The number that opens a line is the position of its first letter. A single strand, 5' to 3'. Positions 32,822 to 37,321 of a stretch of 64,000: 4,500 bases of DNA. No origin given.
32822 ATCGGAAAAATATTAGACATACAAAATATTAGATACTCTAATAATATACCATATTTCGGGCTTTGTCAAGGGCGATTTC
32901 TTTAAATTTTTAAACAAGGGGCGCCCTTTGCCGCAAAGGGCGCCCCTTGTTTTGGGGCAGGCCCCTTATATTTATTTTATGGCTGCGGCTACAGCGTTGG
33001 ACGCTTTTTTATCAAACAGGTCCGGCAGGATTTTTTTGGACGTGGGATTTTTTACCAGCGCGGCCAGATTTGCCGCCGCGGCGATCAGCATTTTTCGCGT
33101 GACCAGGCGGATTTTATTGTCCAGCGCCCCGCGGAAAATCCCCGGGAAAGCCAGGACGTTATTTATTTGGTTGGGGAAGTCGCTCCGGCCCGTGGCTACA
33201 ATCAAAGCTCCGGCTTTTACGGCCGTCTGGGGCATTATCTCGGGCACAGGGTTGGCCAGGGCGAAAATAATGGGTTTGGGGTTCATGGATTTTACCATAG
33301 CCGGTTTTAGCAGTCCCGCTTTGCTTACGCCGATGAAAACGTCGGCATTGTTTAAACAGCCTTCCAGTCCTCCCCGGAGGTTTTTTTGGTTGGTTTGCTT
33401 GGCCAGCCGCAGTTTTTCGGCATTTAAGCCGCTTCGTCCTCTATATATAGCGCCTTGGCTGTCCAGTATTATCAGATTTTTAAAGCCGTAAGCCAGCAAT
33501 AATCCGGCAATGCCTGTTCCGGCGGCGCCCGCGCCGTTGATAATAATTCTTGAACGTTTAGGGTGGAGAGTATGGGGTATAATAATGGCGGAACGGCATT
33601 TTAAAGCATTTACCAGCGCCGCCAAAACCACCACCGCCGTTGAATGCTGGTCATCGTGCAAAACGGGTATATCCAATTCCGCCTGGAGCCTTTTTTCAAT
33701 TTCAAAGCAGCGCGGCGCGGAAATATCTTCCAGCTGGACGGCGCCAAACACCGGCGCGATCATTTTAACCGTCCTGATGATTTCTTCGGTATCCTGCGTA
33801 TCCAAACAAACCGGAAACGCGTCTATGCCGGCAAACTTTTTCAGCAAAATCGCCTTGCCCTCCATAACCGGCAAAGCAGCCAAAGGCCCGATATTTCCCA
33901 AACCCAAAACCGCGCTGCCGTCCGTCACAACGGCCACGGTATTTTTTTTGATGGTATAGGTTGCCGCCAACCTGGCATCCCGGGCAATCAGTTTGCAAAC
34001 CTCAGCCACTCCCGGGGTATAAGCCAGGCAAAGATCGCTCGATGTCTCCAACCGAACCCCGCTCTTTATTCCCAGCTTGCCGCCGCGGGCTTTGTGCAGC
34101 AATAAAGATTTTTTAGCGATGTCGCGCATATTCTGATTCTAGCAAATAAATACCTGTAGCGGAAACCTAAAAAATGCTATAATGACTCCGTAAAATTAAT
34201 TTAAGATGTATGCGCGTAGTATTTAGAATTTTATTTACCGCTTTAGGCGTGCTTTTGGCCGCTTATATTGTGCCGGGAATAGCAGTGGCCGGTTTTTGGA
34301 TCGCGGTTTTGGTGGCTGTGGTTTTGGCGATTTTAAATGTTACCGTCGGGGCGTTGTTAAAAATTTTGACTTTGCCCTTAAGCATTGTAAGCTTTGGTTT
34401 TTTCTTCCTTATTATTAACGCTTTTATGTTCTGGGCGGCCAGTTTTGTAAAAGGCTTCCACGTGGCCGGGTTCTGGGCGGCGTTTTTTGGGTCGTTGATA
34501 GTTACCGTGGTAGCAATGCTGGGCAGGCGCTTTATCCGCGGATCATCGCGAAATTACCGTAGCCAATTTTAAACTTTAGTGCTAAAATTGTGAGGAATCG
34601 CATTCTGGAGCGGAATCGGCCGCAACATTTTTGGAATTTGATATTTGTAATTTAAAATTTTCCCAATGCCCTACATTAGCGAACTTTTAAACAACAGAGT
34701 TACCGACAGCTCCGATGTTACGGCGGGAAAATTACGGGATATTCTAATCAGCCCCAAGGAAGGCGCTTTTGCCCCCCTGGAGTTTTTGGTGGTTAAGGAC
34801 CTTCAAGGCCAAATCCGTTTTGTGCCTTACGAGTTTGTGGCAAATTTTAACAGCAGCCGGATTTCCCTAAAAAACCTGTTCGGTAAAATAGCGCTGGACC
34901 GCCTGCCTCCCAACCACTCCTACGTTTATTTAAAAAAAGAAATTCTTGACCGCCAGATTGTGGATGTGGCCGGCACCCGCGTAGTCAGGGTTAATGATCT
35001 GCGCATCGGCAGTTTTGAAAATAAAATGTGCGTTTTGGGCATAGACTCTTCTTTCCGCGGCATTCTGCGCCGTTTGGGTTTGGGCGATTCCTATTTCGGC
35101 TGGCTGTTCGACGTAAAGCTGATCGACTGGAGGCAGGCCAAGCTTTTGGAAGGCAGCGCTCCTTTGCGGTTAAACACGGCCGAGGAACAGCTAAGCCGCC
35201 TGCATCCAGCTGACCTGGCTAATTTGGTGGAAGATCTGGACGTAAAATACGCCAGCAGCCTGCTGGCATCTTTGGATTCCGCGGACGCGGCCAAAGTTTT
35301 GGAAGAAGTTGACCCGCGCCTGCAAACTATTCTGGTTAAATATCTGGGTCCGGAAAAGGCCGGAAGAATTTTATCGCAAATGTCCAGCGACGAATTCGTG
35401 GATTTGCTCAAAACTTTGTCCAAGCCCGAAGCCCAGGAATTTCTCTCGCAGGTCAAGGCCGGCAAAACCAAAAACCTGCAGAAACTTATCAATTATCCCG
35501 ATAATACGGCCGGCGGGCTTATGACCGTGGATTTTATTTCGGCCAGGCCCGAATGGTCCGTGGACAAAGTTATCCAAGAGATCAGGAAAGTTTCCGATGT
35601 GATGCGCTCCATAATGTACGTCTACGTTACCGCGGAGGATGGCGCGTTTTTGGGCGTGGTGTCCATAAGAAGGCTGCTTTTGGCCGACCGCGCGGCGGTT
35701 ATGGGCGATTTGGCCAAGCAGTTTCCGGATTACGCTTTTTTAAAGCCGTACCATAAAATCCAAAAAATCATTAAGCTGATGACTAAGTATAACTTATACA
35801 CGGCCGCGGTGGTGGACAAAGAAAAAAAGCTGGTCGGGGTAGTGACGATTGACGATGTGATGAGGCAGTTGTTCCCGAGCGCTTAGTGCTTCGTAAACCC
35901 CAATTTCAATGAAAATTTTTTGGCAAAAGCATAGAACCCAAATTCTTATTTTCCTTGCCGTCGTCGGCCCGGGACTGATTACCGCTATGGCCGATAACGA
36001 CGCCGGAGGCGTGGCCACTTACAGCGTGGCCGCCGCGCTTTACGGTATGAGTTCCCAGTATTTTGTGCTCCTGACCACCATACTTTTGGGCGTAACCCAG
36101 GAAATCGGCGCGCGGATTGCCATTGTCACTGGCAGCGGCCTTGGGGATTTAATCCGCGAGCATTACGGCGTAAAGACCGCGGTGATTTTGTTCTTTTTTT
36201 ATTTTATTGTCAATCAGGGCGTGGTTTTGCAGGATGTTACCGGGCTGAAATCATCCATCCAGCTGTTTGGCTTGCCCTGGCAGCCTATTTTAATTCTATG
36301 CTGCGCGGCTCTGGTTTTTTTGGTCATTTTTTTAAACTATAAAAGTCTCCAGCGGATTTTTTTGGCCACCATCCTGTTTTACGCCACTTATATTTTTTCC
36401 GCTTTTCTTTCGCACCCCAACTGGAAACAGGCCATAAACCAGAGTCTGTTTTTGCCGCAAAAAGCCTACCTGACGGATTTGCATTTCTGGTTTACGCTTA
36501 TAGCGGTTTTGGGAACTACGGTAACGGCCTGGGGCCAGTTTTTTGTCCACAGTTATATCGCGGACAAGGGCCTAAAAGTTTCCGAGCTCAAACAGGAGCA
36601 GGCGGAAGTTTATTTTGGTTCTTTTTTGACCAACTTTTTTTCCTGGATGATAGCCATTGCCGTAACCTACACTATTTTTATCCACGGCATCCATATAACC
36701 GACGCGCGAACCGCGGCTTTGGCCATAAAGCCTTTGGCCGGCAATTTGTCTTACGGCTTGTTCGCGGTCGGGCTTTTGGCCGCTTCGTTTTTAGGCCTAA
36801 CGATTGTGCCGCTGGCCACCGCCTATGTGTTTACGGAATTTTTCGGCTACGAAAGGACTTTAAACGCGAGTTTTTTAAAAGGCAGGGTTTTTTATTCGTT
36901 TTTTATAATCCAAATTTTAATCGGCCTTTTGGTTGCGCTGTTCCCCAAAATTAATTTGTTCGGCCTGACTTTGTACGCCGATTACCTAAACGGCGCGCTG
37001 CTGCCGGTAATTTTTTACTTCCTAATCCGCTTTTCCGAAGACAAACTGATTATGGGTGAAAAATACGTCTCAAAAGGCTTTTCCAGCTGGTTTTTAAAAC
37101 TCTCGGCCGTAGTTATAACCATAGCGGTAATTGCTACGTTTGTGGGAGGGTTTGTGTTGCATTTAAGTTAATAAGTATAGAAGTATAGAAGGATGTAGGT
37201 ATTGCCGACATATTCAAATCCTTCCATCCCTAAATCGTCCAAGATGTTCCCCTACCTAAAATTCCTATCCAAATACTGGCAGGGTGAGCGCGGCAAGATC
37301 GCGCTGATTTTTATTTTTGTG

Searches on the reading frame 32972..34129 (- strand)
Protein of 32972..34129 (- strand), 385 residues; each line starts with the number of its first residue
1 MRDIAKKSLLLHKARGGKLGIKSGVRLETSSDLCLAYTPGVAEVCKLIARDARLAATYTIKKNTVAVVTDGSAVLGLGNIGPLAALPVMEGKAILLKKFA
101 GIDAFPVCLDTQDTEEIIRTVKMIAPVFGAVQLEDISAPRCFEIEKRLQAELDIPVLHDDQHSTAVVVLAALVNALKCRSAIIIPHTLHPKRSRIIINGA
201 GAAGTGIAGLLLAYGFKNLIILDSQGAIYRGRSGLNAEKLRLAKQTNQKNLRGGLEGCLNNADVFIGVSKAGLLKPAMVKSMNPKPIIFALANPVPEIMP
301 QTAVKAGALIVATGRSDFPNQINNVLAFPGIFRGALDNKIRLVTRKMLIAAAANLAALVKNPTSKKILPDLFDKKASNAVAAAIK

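Call 90: search_protein_families(library=pfam, proteins=[window:32972-34129:-], max_evalue=0.00001)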
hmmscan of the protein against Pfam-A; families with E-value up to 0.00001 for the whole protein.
window:32972-34129:- (385 aa): 2 families
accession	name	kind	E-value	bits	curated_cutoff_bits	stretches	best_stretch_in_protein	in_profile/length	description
PF00390.24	malic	-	2.8e-30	105.9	23.1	1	29-115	16-122/182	Malic enzyme, N-terminal domain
PF03949.21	Malic_M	-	1.5e-23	83.8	23.5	1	163-384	3-253/258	Malic enzyme, NAD binding domain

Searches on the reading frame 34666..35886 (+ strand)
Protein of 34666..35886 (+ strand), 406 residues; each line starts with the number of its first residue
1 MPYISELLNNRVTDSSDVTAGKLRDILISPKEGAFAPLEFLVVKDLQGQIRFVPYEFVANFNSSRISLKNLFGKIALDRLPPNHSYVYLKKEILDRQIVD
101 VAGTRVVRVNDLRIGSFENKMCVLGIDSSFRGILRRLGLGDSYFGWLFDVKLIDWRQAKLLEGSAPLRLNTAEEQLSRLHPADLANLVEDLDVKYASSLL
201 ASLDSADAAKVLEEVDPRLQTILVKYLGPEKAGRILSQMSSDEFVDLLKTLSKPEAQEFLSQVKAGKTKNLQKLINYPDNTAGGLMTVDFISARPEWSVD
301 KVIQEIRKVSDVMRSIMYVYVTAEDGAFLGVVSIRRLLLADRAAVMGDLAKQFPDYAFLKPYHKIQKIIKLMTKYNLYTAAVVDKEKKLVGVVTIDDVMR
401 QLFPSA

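Call 90: search_protein_families(library=pfam, proteins=[window:34666-35886:+], max_evalue=0.00001)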
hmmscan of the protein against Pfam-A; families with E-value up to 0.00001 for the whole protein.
window:34666-35886:+ (406 aa): 2 families
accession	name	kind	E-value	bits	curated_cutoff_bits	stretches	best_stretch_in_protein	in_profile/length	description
PF03448.22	MgtE_N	-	1.9e-22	80.1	25.9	1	179-280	1-102/102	MgtE intracellular N domain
PF00571.33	CBS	-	2.8e-16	60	24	1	355-402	8-55/57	CBS domain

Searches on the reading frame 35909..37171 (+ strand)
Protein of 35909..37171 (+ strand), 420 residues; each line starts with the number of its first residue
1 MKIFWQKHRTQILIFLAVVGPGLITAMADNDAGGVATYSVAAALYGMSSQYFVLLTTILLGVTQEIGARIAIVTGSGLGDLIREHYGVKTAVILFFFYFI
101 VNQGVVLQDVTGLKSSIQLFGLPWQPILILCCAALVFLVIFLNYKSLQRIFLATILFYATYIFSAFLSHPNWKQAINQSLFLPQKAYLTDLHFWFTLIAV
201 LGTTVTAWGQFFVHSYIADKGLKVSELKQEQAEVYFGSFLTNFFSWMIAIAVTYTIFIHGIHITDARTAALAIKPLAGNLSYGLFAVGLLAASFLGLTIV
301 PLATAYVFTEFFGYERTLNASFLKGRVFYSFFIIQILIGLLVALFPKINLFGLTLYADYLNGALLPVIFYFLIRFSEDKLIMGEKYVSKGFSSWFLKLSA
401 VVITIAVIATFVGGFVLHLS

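Call 55: search_protein_families(library=pfam, proteins=[window:35909-37171:+], max_evalue=0.0001)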
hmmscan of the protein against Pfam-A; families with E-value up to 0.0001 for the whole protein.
window:35909-37171:+ (420 aa): 1 family
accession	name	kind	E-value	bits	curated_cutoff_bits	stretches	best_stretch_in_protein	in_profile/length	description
PF01566.24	Nramp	-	4.1e-56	191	29.8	1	35-386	1-354/357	Natural resistance-associated macrophage protein-like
